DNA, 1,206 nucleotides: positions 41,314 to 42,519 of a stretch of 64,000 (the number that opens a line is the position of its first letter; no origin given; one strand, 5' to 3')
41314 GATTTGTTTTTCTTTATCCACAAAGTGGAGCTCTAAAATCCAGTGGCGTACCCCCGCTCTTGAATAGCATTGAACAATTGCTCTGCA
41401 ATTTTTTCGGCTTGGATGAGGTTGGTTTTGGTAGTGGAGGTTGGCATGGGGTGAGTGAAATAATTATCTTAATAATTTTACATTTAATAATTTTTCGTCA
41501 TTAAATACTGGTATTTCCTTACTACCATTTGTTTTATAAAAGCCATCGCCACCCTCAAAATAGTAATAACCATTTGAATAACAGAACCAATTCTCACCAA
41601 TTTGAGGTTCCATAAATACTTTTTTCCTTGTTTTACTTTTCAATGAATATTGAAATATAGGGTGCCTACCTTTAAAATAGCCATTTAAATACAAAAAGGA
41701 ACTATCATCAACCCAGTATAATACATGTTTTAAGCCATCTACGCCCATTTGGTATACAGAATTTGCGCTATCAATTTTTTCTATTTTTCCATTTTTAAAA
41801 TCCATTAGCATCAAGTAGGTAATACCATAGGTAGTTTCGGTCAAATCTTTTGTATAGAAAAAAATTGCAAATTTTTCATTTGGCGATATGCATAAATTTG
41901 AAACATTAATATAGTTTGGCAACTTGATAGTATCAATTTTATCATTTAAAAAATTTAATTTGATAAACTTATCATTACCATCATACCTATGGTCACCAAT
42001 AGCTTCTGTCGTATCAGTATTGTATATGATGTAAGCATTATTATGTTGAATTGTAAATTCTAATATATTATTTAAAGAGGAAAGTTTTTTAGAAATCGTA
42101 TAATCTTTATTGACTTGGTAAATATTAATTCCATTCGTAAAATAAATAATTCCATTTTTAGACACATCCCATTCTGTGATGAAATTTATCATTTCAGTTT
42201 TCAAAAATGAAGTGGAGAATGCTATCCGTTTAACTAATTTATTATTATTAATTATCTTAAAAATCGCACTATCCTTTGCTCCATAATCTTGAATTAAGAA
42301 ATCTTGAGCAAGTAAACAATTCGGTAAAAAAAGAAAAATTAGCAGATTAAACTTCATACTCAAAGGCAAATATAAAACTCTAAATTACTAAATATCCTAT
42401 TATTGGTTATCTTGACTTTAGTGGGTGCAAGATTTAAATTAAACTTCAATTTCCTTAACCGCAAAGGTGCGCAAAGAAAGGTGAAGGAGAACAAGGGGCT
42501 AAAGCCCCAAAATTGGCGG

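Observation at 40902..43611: Repeat-dense low-GC accessory island inserted between the Mur ligase and pnp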

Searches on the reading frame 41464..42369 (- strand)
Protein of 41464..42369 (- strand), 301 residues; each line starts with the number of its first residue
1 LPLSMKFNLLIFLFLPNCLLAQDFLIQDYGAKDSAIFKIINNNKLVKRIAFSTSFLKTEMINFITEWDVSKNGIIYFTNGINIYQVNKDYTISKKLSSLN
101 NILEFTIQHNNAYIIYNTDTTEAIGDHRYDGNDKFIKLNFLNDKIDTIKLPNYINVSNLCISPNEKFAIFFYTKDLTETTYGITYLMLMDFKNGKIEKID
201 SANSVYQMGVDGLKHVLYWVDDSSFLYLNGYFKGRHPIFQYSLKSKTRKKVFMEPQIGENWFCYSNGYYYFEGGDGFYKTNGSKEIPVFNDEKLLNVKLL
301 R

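Call 11: search_protein_families(library=pfam, proteins=[window:41464-42369:-], max_evalue=0.1)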
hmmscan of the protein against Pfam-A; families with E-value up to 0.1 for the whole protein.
window:41464-42369:- (301 aa): 0 families

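Call 12: search_protein_families(library=ncbifam, proteins=[window:41464-42369:-], max_evalue=0.1)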
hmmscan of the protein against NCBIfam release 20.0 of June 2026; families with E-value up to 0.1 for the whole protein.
window:41464-42369:- (301 aa): 0 families

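Call 53: search_protein_families(library=padloc, proteins=[window:41464-42369:-], max_evalue=0.01)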
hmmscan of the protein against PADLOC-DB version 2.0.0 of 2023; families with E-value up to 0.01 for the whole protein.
window:41464-42369:- (301 aa): 0 families

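Call 58: find_homologous_proteins(query=window:41464-42357:-, max_evalue=0.001)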
Query window:41464-42357:- (297 aa): 1 proteins with E <= 0.001 among 656 candidates.
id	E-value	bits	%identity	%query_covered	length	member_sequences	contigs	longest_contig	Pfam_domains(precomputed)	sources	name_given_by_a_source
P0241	1.7e-194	663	100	100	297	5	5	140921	-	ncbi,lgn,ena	-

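Call 63: search_protein_representatives(protein=window:41464-42357:-)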
Query: 297 residues. Proteins with E-value up to 0.001 (for the whole library): 18; up to 1e-10: 11; up to 1e-30: 1. The best 18 are listed.
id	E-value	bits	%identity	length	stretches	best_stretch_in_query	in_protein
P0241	5.5e-195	662.9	100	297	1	1-297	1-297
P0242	2.1e-29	119.3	32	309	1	7-290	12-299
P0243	2.9e-24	102.5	31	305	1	3-266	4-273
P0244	7.2e-24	101.2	29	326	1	8-279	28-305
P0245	4.7e-23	98.5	30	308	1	9-279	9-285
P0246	1.3e-21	93.8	29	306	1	5-278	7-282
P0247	1.3e-21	93.7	31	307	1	3-280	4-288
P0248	2.9e-21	92.6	31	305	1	58-277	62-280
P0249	3.5e-21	92.4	32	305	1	7-279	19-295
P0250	3.6e-21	92.4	39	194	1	48-203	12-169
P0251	1.4e-15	74.0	32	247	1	61-292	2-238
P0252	2.5e-10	56.7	24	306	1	3-281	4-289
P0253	1.3e-05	41.2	34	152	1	153-289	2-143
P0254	5.4e-05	39.2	30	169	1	134-271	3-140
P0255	2.7e-04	36.9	25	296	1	123-277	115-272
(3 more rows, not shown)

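Call 65: predict_structure(protein=window:41464-42357:-)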
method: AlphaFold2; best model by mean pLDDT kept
length: 297 residues; sequences in the alignment: 1
mean_pLDDT: 34.3   pTM: 0.22
mean pLDDT of the five models: 34.3, 32.5, 31.3, 30.5, 29.9
residues with pLDDT >= 90: 0; 70-90: 0; 50-70: 9; < 50: 288
segments of 3 or more residues with pLDDT < 50: 1-255, 259-264, 267-273, 283-297
pLDDT, mean of each block of 10 residues (from residue 1): 28 30 34 38 39 36 34 30 31 26 28 26 26 29 29 29 35 32 35 29 30 38 40 42 36 42 46 48 43 41
secondary structure, 60 per line:
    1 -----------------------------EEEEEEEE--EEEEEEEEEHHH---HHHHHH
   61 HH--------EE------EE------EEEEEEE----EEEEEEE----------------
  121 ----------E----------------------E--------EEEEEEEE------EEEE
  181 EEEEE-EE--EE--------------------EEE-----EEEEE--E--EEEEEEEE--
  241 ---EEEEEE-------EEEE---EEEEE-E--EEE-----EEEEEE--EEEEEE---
elements in order: E30-37 E40-48 H55-62 E87-93 E98-104 E163-170 E177-185 E213-215 E221-225 E231-238 E244-249 E257-260 E264-268 E273-275 E281-286 E289-294

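Call 82: search_protein_families(library=pfam, alignment_id=A3, max_evalue=0.01)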
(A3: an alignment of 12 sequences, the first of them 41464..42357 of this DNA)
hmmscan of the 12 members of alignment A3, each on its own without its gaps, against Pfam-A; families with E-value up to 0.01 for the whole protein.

A. member 1, window:41464-42357:- (297 aa): 0 families

B. families by the number of members that match (of 12 scanned): 0 families

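Call 86: predict_structure(alignment_id=A3)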
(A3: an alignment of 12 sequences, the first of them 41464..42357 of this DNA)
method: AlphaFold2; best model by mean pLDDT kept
length: 297 residues; sequences in the alignment: 12
mean_pLDDT: 83.2   pTM: 0.84
mean pLDDT of the five models: 83.2, 82.7, 82.2, 82.1, 81.4
residues with pLDDT >= 90: 123; 70-90: 115; 50-70: 54; < 50: 5
segments of 3 or more residues with pLDDT < 50: 13-15
pLDDT, mean of each block of 10 residues (from residue 1): 61 60 84 88 92 89 90 94 93 90 95 80 76 95 90 92 92 71 93 87 57 88 75 89 89 67 82 82 78 81
secondary structure, 60 per line:
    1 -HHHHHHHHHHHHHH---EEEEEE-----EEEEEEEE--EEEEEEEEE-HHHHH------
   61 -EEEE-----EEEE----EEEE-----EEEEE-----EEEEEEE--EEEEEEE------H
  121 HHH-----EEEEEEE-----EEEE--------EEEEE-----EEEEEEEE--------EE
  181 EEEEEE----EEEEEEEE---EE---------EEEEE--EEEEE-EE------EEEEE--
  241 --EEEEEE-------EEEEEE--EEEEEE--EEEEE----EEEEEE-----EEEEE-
elements in order: H2-15 E19-24 E30-37 E40-48 H50-54 E62-65 E71-74 E79-82 E88-92 E98-104 E107-113 H120-123 E129-135 E141-144 E153-157 E163-170 E179-186 E191-198 E213-217 E220-224 E234-238 E243-248 E256-261 E264-269 E272-276 E281-286 E292-296

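Call 88: fold_search(model_id=the predicted structure, library=pdb)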
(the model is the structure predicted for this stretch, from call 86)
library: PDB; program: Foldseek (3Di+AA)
matches with E <= 10: 1584; with E <= 0.001: 995
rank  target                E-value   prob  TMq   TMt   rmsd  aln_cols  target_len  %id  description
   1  5yp4_D                5.3e-08  1.00  0.51  0.24   9.0       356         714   10  Crystal structure of dipeptidyl peptidase IV (DPP IV) with Lys-Pro from Pseudoxanthomonas mexicana WO24 (released 2018-02-21)
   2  8ptd                  5.9e-08  1.00  0.54  0.48   6.8       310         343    9  The surface-exposed lipo-protein of BtuG1 in complex with cyanocobalamin. (released 2024-07-24)
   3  1k32_A                6.5e-08  1.00  0.45  0.16  10.2       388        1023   10  Crystal structure of the tricorn protease (released 2001-12-05)
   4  5olj                  6.8e-08  1.00  0.47  0.23   9.3       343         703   10  Crystal structure of Porphyromonas gingivalis dipeptidyl peptidase 4 (released 2017-09-06)
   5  4a0p_A                9.3e-08  1.00  0.61  0.33   4.7       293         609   10  Crystal structure of LRP6P3E3P4E4 (released 2011-10-26)
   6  3v64_D                9.3e-08  1.00  0.61  0.55   4.8       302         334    9  Crystal Structure of agrin and LRP4 (released 2012-04-25)
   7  7x36_C                9.8e-08  1.00  0.56  0.50   4.7       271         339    9  Crystal Structure of hetero-Diels-Alderase EupfF (released 2023-04-05)
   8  5yzm_B                9.8e-08  1.00  0.44  0.26  12.3       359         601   10  Crystal structure of S9 peptidase (inactive form) from Deinococcus radiodurans R1 (released 2018-11-14)
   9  7mx5_B                1.0e-07  1.00  0.56  0.44   7.1       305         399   10  Crystal structure of TolB from Acinetobacter baumannii (released 2021-05-26)
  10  8jx8_A                1.5e-07  1.00  0.56  0.14   5.2       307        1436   11  rat megalin head (released 2024-06-19)
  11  6h16_A                1.6e-07  1.00  0.61  0.33   4.8       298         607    9  Structure of LRP6 P3E3P4E4 in complex with VHH L-P2-D07 (released 2019-01-30)
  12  4hxg_I                1.6e-07  1.00  0.48  0.27   8.8       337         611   13  Pyrococcus horikoshii acylaminoacyl peptidase (orthorhombic crystal form) (released 2013-05-08)
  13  6ikg_C                1.6e-07  1.00  0.44  0.25  12.9       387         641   10  Crystal structure of substrate-bound S9 peptidase (S514A mutant) from Deinococcus radiodurans (released 2018-11-14)
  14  7ep9_A                1.7e-07  1.00  0.49  0.25  10.8       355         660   14  The structure of carboxypeptidase from Fusobacterium nucleatum (released 2021-10-27)
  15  7x36_A                2.1e-07  1.00  0.56  0.50   4.8       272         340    9  Crystal Structure of hetero-Diels-Alderase EupfF (released 2023-04-05)
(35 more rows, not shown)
